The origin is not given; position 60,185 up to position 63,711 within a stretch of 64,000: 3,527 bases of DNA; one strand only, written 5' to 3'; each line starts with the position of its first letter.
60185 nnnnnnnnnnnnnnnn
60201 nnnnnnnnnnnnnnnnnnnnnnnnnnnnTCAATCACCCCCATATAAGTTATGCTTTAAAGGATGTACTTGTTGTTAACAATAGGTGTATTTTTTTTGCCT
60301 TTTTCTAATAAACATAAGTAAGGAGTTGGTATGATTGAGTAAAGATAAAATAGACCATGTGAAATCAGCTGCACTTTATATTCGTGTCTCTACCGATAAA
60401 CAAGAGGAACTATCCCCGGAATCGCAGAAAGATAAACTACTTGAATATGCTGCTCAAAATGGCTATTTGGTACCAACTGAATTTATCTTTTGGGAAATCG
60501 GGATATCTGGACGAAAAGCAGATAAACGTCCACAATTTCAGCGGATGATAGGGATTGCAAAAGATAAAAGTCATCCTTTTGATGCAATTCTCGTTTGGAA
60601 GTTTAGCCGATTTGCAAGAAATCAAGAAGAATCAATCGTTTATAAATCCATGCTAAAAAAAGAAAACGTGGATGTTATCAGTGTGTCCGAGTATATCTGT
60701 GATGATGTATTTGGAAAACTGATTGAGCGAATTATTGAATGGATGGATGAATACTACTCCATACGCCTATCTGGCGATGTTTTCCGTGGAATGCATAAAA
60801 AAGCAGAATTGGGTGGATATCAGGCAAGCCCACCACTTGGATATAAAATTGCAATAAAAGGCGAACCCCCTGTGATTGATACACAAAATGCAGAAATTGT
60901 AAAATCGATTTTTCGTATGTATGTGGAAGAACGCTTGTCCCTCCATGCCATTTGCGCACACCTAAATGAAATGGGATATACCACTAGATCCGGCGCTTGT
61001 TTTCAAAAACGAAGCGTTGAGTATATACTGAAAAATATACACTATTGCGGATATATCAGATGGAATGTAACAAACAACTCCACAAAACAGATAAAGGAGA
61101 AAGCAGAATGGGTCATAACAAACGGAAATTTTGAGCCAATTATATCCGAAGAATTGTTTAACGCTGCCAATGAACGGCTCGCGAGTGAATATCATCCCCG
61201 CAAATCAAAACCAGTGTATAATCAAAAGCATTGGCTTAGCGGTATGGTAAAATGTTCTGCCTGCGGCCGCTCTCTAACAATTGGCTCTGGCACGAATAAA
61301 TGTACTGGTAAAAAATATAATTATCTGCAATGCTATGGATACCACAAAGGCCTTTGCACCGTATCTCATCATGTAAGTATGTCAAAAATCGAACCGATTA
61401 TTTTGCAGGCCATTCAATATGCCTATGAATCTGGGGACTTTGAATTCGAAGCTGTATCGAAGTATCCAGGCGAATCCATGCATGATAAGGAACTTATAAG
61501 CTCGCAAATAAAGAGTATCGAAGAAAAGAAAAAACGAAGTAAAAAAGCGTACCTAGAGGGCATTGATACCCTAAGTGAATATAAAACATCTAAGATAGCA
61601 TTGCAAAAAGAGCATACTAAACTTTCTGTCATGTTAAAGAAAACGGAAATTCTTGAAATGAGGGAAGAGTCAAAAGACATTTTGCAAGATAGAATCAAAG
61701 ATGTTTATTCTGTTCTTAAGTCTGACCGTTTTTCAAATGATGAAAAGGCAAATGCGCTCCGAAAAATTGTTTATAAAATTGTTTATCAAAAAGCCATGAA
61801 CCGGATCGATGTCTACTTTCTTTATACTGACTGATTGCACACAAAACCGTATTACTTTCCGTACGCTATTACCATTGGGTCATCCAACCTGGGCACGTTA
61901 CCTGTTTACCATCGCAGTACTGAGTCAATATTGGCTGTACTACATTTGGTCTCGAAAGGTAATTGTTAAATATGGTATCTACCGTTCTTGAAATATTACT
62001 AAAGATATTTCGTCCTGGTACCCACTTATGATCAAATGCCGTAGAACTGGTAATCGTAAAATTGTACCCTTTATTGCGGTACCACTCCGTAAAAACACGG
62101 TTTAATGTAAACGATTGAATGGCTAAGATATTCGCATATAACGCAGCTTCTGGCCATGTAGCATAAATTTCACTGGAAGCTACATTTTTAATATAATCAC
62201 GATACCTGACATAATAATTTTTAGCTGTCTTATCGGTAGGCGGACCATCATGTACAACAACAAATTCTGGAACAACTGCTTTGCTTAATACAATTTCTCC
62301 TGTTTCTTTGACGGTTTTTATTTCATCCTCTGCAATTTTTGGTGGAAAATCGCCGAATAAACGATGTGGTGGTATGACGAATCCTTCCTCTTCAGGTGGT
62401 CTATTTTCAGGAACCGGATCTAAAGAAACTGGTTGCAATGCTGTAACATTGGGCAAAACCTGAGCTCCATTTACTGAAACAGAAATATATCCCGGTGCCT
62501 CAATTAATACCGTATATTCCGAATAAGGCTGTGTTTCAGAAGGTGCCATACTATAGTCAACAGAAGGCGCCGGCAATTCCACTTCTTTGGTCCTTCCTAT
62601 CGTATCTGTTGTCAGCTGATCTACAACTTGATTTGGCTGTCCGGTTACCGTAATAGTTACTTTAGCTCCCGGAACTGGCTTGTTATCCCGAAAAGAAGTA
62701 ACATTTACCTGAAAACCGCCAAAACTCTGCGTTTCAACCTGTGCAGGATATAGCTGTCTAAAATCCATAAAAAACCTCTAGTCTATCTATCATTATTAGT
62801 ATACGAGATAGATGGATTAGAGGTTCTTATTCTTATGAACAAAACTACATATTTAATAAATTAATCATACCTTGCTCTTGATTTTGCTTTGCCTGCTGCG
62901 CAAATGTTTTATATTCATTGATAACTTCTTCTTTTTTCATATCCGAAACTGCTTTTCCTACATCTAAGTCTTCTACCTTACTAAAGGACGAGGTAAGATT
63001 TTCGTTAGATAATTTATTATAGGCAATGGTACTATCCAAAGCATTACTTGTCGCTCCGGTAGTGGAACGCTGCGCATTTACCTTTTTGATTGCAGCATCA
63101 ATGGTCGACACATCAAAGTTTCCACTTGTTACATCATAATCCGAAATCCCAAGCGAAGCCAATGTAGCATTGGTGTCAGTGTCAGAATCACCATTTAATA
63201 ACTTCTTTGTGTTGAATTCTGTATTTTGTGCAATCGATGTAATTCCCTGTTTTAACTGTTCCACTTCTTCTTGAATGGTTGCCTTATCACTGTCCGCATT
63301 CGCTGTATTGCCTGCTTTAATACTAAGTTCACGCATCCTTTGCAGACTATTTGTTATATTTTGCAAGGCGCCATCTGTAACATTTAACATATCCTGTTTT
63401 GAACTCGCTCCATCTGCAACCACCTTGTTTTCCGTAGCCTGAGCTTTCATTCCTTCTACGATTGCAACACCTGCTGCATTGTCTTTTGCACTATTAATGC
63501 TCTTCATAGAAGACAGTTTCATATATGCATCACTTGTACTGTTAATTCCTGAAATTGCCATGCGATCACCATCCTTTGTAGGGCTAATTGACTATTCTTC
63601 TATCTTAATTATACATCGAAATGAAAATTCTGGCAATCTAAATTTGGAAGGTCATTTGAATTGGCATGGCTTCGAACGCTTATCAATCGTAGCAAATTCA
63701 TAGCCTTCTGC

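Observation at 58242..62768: SleC-type spore cortex-lytic enzyme gene split by a minimal 3.26-kb serine-recombinase element (skin-like intervening element)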

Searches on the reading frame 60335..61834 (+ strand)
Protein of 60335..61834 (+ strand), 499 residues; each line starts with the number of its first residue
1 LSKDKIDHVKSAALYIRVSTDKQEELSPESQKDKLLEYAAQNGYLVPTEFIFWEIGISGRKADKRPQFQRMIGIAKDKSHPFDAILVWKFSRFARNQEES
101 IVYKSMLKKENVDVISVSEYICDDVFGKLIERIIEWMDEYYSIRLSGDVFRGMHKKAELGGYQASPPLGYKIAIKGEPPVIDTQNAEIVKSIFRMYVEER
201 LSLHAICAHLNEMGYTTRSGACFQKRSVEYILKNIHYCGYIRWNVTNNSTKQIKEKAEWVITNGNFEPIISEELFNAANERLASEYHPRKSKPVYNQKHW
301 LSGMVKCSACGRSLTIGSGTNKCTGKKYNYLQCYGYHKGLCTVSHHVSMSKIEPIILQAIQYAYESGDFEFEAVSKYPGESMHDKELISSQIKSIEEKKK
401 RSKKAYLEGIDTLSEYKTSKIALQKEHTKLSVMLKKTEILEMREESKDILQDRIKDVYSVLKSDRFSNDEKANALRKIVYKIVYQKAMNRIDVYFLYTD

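Call 5: search_protein_families(library=pfam, proteins=[window:60335-61834:+], max_evalue=0.01)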
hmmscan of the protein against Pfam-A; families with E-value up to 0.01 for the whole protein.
window:60335-61834:+ (499 aa): 3 families
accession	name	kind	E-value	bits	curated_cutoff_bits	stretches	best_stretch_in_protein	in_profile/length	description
PF00239.26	Resolvase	-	3.3e-28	99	23.3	1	12-161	1-144/145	Resolvase, N terminal domain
PF07508.19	Recombinase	-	1.7e-25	89.7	21.1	1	184-283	2-100/102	Recombinase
PF13408.12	Zn_ribbon_recom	-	7.7e-10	39.4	25.3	1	300-361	1-58/58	Recombinase zinc beta ribbon domain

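Call 6: search_protein_families(library=ncbifam, proteins=[window:60335-61834:+], max_evalue=0.01)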
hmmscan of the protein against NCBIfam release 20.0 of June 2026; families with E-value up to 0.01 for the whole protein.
window:60335-61834:+ (499 aa): 5 families
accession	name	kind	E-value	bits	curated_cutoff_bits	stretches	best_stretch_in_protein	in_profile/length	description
NF047343.1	SCCmet_CcrB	equivalog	6.2e-42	144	900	1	10-492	7-491/542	cassette chromosome recombinase CcrB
NF047347.1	SCCmet_CcrC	equivalog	1.9e-33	115.8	900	1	11-473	4-461/558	cassette chromosome recombinase CcrC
NF041201.1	recomb_XisF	equivalog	5.6e-32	111.3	375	1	15-446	4-437/465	fdxN element excision recombinase XisF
NF033518.0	transpos_IS607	equivalog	0.00016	21.3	110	1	7-132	51-170/187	IS607 family transposase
NF009949.0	PRK13413.1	equivalog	0.0027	17.4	272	1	15-117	5-97/203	master DNA invertase Mpi family serine-type recombinase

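Call 13: list_cluster_members(proteins=[P0009, window:60335-61834:+, window:59194-59985:-, P0001])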
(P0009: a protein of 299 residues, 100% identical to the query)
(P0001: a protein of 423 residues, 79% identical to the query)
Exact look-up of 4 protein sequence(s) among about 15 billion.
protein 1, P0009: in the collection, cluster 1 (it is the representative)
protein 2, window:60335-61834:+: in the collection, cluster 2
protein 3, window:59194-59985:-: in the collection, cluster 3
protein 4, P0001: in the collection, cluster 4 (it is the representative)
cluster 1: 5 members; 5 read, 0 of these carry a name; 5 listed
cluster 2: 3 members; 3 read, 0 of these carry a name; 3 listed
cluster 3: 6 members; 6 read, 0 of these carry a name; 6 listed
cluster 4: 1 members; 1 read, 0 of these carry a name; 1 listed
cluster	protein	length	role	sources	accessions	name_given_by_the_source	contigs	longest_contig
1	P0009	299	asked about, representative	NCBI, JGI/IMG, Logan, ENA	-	-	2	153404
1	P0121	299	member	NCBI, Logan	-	-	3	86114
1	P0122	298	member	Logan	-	-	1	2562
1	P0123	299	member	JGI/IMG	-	-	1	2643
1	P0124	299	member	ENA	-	-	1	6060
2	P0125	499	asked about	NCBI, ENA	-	-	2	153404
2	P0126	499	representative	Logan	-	-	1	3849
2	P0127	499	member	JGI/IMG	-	-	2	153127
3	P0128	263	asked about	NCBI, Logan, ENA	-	-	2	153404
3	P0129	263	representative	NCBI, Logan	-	-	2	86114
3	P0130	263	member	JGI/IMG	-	-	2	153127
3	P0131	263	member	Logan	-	-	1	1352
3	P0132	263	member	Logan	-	-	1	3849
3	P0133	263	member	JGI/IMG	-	-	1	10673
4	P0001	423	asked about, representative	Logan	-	-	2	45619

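Call 15: find_encoding_contigs(protein=P0121, flank=8000, max_places=6)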
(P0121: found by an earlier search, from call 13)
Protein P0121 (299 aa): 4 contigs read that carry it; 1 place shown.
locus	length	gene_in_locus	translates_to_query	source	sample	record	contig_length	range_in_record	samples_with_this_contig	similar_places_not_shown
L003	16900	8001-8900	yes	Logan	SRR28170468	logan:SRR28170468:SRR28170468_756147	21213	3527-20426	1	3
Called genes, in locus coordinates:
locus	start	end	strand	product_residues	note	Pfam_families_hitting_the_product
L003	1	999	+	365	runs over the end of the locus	PF13181:TPR_8 (faint), PF13174:TPR_6 (faint), PF13428:TPR_14 (faint), PF13424:TPR_12 (faint), PF13432:TPR_16 (faint), PF13176:TPR_7 (faint), PF00515:TPR_1 (weak), PF07719:TPR_2 (weak), +1 more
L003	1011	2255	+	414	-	PF13167:GTP-bdg_N, PF16360:GTP-bdg_M, PF00350:Dynamin_N (faint), PF01926:MMR_HSR1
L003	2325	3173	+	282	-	PF00303:Thymidylat_synt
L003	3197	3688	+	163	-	PF00186:DHFR_1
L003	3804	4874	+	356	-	PF01063:Aminotran_4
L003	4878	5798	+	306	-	PF03547:Mem_trans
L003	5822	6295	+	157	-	PF07866:DUF1653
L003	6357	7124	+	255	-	PF01522:Polysacc_deac_1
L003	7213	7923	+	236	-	PF00669:Flagellin_N, PF00700:Flagellin_C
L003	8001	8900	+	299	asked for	-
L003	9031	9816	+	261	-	PF12746:GNAT_acetyltran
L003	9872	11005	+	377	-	PF08495:FIST, PF10442:FIST_C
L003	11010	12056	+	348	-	PF00512:HisKA (faint), PF02518:HATPase_c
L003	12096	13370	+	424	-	PF00072:Response_reg, PF02518:HATPase_c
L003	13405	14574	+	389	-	PF00072:Response_reg, PF08668:HDOD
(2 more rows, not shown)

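Call 16: find_encoding_contigs(protein=P0129, flank=10000, max_places=6)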
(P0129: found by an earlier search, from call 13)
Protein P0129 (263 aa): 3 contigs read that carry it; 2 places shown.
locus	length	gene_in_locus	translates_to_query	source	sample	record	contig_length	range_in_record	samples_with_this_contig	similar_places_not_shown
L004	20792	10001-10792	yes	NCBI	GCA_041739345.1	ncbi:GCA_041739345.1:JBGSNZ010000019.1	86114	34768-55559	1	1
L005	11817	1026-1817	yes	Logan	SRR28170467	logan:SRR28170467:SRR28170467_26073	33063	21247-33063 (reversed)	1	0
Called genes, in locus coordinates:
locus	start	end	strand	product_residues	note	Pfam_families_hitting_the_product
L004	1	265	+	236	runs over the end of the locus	PF00669:Flagellin_N, PF00700:Flagellin_C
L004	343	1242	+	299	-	-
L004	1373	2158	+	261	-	PF12746:GNAT_acetyltran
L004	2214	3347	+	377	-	PF08495:FIST, PF10442:FIST_C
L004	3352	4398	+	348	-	PF00512:HisKA (faint), PF02518:HATPase_c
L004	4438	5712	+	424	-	PF00072:Response_reg, PF02518:HATPase_c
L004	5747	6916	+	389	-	PF00072:Response_reg, PF08668:HDOD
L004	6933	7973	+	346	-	PF00072:Response_reg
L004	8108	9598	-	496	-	PF00239:Resolvase, PF07508:Recombinase, PF13408:Zn_ribbon_recom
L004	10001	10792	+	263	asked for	PF01936:NYN, PF12872:OST-HTH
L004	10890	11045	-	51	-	-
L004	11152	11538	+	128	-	PF01471:PG_binding_1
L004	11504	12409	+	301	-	PF06738:ThrE, PF12821:ThrE_2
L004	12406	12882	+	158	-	PF06738:ThrE, PF12821:ThrE_2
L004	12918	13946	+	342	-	PF05343:Peptidase_M42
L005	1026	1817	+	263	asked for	PF01936:NYN, PF12872:OST-HTH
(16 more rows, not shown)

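Call 19: find_related_loci(query=window:60335-61834:+, collection=genome_contigs, flank=10000)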
Query window:60335-61834:+ (499 aa) in genome_contigs; peptide patterns used: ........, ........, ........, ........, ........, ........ (x = any residue, [..] = any of these).
380 stretches matched a pattern; 360 encode a relative of the query (tblastn E <= 1e-3); the best 80 are kept; 80 distinct loci.
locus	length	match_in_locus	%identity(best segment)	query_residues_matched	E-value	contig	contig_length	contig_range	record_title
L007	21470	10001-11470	81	7-497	0e+0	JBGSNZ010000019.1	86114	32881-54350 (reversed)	MAG: Acetivibrio sp. isolate JTS-AC268 k141_2197881, whole genome shotgun sequence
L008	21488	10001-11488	71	1-497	0e+0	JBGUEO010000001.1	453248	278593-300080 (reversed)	MAG: Velocimicrobium sp. isolate DXN-04 NODE_8_length_453248_cov_14.485689, whole genome shotgun sequence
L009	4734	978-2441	60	5-497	0e+0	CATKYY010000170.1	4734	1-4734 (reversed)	MAG TPA_asm: uncultured Acetivibrio sp. isolate MGG03662_1680015491 genome assembly, contig: ERR2844015_36695, whole gen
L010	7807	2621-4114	51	3-498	9e-164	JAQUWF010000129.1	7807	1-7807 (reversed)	MAG: Lachnospiraceae bacterium isolate STD2_184 NODE_38265_length_7807_cov_11.365234_Sandtown_D2, whole genome shotgun s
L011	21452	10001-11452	52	7-497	3e-163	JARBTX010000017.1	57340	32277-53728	MAG: Anaerocolumna sp. isolate L_E1_T20_C_bin.29 scaffold_622, whole genome shotgun sequence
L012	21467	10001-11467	51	8-495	2e-159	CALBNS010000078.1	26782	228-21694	MAG TPA_asm: uncultured Clostridia bacterium isolate SRR6425755_bin.62_CONCOCT_v1.1_MAG genome assembly, contig: ERZ1767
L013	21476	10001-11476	51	9-499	8e-159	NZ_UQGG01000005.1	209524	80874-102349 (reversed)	Uncultured Robinsoniella sp. isolate UMGS248, whole genome shotgun sequence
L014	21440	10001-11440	51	15-495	2e-158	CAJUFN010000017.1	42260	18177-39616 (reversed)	MAG TPA_asm: uncultured Lachnospiraceae bacterium isolate MGBC129736 genome assembly, contig: MGBC129736.17, whole genom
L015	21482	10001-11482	49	5-498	2e-156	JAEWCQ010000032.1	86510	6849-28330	MAG: Bacillota bacterium isolate OH_PBB_40 k127_577531, whole genome shotgun sequence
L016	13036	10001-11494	50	4-495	2e-155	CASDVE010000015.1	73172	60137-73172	uncultured Eubacteriales bacterium isolate A18_L2_319319_idba_bin.24 genome assembly, contig: A18_L2_319319_idba_bin.24.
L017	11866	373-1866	50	1-497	1e-155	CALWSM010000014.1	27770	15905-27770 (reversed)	MAG: uncultured Blautia sp. isolate BRZ_SB__bin102 genome assembly, contig: BRZ_SB__NODE_2464_length_27770_cov_5.816452,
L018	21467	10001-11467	49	9-495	4e-155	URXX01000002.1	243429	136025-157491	uncultured Lachnospiraceae bacterium isolate UMGS1451 genome assembly, contig: NODE_27_length_243429_cov_365.889054, who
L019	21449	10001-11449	50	15-496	1e-154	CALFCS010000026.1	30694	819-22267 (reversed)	MAG TPA_asm: uncultured Lachnospiraceae bacterium isolate SRR2857969_bin.89_CONCOCT_v1.1_MAG genome assembly, contig: ER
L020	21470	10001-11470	52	6-495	6e-154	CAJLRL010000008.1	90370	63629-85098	MAG TPA_asm: uncultured Lachnospiraceae bacterium isolate ERR1600664-bin.18 genome assembly, contig: NODE_323_length_903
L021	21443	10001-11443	50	15-495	8e-154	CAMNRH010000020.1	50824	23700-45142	MAG: uncultured Lachnospiraceae bacterium isolate SRR19792994_bin.73_metawrap_v1.3_MAG genome assembly, contig: ERZ12290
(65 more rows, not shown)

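Call 47: search_protein_families(library=phrogs, proteins=[window:60335-61834:+], max_evalue=0.01)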
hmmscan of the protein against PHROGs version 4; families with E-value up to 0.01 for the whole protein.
window:60335-61834:+ (499 aa): 3 families
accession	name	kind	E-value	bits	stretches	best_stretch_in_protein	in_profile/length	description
phrog_95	-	integration and excision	2.8e-110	370.8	1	7-491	85-562/651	integrase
phrog_125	-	DNA, RNA and nucleotide metabolism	1.1e-24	88.3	1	6-284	16-250/254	DNA invertase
phrog_3523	-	unknown function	0.0013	19.2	1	334-441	238-312/315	-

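Call 83: search_dna_similar(query=window:60335-61834:+, collection=phages, mode=protein, max_rows=12)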
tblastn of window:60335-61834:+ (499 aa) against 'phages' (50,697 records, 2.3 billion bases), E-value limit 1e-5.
Records with a match: 593; places in all: 707; records where one place covers at least 80% of the query: 30.
Best place of each record, by identity: <60% 593.
By first word of the organism name: Streptococcus 161; Bacteriophage 71; Bacillus 51; Streptomyces 46; Mycobacterium 34; Staphylococcus 26; Clostridium 21; Paenibacillus 20; Enterococcus 14; Lactococcus 12; and 50 more.
By host as written in the record: - 100; Mycobacterium smegmatis mc2 155 26; Streptomyces sanglieri UNT16F27A 17; Bacillus anthracis 16; Enterococcus faecalis 14; Mycolicibacterium aichiense 12; Streptococcus suis 11; Paenibacillus larvae 10; and 245 more.
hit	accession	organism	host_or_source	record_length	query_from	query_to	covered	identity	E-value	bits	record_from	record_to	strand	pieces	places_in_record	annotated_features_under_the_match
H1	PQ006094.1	bajarodcaudo virus 3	Neotoma bryanti feces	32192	8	495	98%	36.4%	3e-77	269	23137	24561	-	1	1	integrase | hypothetical protein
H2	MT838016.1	Bacteriophage sp.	human fecal samples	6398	8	499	99%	26.1%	2e-18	94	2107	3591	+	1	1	record has no annotation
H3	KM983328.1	Clostridium phage phiCT453B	Clostridium tetani ATCC 453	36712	7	361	71%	35.2%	5e-40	160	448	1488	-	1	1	serine recombinase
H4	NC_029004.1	Clostridium phage phiCT453B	Clostridium tetani ATCC 453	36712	7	361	71%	35.2%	5e-40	160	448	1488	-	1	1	integrase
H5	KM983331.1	Clostridium phage phiCT19406B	Clostridium tetani ATCC 19406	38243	7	361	71%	35.2%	5e-40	160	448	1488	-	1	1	serine recombinase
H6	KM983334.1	Clostridium phage phiCTC2B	Clostridium tetani C2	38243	7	361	71%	35.2%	5e-40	160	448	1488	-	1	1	serine recombinase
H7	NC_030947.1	Clostridium phage phiCT19406B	Clostridium tetani ATCC 19406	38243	7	361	71%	35.2%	5e-40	160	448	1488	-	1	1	integrase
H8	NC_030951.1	Clostridium phage phiCTC2B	Clostridium tetani C2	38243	7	361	71%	35.2%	5e-40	160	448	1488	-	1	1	integrase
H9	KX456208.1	Lactococcus phage 50901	Lactococcus lactis SMQ-86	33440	10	497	98%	25.4%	1e-18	96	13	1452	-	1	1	putative integrase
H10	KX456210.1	Lactococcus phage 62501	Lactococcus lactis SMQ-86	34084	10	497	98%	25.4%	1e-18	96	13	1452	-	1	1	putative integrase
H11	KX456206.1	Lactococcus phage 28201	Lactococcus lactis SMQ-86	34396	10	497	98%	25.4%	1e-18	96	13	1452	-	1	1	putative integrase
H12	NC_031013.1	Lactococcus phage 28201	Lactococcus lactis SMQ-86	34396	10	497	98%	25.4%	1e-18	96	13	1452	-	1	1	integrase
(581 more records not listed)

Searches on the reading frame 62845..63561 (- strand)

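Call 72: search_protein_families(library=pfam, proteins=[window:62845-63561:-], max_evalue=0.00001)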
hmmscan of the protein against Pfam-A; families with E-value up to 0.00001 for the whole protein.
window:62845-63561:- (238 aa): 2 families
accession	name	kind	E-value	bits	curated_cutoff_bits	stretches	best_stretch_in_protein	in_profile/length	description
PF00669.25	Flagellin_N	-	1.6e-24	87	26.6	1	8-125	20-137/139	Bacterial flagellin N-terminal helical region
PF00700.27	Flagellin_C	-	7.3e-09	36.3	23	1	152-236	2-86/86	Bacterial flagellin C-terminal helical region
